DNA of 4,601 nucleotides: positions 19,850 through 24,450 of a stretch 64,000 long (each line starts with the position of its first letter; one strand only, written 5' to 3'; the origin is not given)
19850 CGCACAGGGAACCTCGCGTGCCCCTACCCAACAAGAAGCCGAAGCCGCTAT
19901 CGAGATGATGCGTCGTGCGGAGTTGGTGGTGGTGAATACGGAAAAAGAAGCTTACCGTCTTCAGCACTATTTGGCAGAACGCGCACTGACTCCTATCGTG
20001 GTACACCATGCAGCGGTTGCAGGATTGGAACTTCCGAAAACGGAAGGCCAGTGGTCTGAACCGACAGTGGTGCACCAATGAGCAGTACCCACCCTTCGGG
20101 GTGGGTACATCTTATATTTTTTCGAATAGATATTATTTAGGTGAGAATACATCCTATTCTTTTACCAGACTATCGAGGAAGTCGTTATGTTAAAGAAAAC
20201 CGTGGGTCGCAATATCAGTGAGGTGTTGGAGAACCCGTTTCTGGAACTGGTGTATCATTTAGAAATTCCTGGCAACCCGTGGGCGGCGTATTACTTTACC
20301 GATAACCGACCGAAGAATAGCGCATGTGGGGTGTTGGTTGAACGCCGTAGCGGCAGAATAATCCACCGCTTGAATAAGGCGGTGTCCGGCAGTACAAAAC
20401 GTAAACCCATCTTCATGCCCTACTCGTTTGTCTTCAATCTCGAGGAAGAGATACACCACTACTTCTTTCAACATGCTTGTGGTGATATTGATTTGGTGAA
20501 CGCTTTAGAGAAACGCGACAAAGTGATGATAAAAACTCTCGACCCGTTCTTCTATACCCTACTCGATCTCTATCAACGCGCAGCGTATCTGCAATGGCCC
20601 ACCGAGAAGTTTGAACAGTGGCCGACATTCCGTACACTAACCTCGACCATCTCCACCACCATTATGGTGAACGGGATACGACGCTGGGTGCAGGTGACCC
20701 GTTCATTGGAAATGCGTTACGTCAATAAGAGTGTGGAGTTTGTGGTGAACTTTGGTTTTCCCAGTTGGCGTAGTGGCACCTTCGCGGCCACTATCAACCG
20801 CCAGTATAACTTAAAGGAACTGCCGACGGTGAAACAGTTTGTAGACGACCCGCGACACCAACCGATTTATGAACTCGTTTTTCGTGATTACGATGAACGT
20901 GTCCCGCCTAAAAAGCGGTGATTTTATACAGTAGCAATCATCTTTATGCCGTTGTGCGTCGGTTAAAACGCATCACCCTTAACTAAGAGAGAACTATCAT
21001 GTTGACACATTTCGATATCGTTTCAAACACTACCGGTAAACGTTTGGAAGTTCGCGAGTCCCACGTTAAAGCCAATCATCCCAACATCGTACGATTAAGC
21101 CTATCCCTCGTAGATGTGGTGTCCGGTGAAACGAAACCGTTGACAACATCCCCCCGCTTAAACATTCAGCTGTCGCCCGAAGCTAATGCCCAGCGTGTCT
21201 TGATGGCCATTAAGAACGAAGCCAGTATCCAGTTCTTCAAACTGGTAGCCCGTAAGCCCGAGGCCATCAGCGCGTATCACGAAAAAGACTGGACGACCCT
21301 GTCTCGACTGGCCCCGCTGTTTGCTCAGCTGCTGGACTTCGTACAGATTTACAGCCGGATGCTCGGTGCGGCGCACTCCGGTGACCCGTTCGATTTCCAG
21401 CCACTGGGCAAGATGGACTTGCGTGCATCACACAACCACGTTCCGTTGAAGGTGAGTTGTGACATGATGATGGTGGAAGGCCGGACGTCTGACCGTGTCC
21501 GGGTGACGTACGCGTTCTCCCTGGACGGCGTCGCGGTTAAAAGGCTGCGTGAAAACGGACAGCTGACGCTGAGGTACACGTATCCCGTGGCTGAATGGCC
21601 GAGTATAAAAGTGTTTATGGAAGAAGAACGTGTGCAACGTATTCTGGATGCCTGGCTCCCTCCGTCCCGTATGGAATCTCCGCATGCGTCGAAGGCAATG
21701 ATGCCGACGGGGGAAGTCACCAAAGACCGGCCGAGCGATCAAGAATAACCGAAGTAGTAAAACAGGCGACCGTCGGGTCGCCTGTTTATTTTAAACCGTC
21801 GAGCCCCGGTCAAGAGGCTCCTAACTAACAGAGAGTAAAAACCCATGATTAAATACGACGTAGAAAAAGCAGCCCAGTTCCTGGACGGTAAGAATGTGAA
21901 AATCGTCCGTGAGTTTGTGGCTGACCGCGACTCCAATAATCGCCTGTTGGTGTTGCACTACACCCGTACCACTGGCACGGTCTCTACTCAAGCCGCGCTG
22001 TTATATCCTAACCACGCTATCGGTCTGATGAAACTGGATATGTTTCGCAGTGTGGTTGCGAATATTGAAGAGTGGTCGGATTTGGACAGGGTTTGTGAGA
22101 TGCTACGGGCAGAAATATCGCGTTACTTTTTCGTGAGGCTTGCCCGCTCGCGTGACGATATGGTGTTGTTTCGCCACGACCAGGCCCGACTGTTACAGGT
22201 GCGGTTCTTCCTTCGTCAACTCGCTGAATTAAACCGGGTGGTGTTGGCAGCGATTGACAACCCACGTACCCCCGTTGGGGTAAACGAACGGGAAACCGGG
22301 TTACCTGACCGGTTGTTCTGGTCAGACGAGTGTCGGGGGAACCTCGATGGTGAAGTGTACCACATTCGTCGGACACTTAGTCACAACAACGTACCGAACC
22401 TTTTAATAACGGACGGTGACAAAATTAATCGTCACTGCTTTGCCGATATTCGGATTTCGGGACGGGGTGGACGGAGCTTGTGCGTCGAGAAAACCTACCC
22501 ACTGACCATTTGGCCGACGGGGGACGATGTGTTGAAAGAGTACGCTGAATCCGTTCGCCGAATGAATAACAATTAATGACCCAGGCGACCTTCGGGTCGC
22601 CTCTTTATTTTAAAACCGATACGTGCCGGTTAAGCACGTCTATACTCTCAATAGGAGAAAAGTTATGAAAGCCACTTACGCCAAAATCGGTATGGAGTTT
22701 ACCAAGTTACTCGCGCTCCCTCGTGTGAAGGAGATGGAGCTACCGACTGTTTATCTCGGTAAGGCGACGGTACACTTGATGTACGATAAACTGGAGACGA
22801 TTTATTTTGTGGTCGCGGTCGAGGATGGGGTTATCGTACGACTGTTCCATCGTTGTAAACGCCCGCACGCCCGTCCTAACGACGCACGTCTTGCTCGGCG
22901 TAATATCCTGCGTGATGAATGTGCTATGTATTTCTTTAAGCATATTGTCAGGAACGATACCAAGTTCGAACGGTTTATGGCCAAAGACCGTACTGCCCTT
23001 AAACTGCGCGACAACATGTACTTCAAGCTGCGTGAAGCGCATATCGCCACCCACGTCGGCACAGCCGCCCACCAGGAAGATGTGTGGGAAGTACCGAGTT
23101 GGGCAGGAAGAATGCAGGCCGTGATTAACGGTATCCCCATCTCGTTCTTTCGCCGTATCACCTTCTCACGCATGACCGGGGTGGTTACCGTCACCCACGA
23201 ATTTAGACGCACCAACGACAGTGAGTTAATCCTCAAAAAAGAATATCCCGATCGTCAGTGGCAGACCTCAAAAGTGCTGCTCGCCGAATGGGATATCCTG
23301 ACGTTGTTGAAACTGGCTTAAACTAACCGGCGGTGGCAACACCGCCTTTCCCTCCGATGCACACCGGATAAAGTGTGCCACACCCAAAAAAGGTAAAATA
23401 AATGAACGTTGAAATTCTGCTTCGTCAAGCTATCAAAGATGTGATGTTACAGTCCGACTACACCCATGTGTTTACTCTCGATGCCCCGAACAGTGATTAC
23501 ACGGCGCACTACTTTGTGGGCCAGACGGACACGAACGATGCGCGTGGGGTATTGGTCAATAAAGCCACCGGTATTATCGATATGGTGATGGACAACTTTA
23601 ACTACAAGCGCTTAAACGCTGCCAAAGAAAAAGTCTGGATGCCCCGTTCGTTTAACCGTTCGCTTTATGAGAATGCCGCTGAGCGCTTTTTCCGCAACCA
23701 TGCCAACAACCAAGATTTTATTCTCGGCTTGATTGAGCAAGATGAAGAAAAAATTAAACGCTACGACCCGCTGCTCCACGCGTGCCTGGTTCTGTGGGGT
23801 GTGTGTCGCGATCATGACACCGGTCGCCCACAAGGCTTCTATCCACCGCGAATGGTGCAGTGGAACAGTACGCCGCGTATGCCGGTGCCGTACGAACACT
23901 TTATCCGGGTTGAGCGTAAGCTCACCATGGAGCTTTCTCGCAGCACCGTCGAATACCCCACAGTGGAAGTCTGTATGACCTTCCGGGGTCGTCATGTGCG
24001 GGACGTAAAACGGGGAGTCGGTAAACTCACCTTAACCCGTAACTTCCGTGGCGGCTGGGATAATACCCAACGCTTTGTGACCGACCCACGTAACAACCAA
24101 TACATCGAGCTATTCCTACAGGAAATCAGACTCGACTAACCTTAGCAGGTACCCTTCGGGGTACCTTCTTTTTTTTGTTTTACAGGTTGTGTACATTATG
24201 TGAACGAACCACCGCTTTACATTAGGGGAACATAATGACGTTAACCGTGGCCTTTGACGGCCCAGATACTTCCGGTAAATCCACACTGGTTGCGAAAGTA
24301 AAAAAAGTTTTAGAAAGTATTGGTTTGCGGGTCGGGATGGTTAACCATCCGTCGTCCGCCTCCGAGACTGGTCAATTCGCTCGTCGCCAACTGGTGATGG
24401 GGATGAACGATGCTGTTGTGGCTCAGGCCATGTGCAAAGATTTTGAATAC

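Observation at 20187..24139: Tandem array of five highly diverged ~220-250 aa paralogs organised as repeated cassettes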

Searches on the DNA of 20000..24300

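Call 23: search_rna_families(source=window, start=20000, end=24300, threshold=evalue, max_evalue=10, show_alignments=3)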
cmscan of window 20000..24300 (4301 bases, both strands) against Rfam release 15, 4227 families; matches with E-value up to 10: 5.
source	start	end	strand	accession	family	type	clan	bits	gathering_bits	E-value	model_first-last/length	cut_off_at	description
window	22540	22612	+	RF02538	TarB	Gene; sRNA;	-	19.1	80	3.3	1-79/79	no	Vibrio ToxT activated RNA TarB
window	21445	21494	+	RF01134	sR30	Gene; snRNA; snoRNA; CD-box;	-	18.3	38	0.23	1-57/57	no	Small nucleolar RNA sR30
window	23847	23874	+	RF01380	HIV-1_SD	Cis-reg;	-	18.3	30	4.7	1-19/19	no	Human immunodeficiency virus type 1 major splice donor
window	21753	21838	-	RF01409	STnc250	Gene; sRNA;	-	16.6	42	9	1-94/94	no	STnc250 Hfq binding RNA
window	21750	21940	+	RF01808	MicX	Gene; sRNA;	-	14.8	75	7.2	1-194/194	no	MicX Vibrio cholerae sRNA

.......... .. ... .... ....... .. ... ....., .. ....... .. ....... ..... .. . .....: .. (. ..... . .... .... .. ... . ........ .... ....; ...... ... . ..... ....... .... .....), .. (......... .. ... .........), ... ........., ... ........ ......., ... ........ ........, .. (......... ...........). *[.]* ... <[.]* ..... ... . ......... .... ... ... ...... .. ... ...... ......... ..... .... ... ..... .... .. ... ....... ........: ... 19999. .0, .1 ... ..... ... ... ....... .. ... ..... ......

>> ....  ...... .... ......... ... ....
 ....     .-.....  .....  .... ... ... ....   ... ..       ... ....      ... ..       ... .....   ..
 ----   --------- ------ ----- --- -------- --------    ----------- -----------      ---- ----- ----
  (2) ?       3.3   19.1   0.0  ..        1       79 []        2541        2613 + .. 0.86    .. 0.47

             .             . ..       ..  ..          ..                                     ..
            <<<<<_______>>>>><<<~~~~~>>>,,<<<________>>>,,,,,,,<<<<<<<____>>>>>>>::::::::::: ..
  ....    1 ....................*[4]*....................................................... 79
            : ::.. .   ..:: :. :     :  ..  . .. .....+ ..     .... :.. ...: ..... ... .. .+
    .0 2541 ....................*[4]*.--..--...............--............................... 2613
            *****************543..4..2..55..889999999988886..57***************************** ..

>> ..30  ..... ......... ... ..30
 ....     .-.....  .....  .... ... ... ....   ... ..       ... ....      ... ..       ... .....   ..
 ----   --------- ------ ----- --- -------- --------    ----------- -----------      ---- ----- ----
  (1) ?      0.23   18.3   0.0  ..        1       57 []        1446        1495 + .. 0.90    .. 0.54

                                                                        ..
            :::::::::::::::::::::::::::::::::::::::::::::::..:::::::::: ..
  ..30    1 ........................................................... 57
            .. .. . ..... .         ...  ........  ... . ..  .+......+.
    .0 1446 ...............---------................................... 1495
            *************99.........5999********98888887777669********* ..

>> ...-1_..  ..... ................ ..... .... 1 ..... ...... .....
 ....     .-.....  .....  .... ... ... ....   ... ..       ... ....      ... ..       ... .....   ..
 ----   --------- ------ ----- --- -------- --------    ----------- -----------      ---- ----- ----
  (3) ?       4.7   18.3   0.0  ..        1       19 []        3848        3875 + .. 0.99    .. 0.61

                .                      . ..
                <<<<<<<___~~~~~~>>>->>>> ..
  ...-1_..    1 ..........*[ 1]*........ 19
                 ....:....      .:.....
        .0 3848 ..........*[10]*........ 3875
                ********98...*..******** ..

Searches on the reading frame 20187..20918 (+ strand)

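Call 4: search_protein_families(library=pfam, proteins=[window:20187-20918:+], max_evalue=1)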
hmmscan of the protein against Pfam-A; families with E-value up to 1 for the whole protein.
window:20187-20918:+ (244 aa): 2 families
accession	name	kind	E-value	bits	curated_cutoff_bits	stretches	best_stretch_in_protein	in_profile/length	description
PF18254.6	HMw1_D2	-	0.11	13.7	26.2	1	126-160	28-62/88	HMW1 domain 2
PF10272.14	Tmpp129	-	0.17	11.7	27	1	121-179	81-133/349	Putative transmembrane protein precursor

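Call 5: search_protein_families(library=phrogs, proteins=[window:20187-20918:+], max_evalue=0.1)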
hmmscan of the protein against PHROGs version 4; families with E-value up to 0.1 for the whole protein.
window:20187-20918:+ (244 aa): 1 family
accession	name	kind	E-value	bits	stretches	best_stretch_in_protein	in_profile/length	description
phrog_6820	-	unknown function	4.2e-41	141.9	1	5-241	2-258/261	-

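Call 55: search_protein_families(library=padloc, proteins=[window:20187-20918:+], max_evalue=1)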
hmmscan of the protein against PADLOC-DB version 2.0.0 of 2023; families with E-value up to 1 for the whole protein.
window:20187-20918:+ (244 aa): 0 families
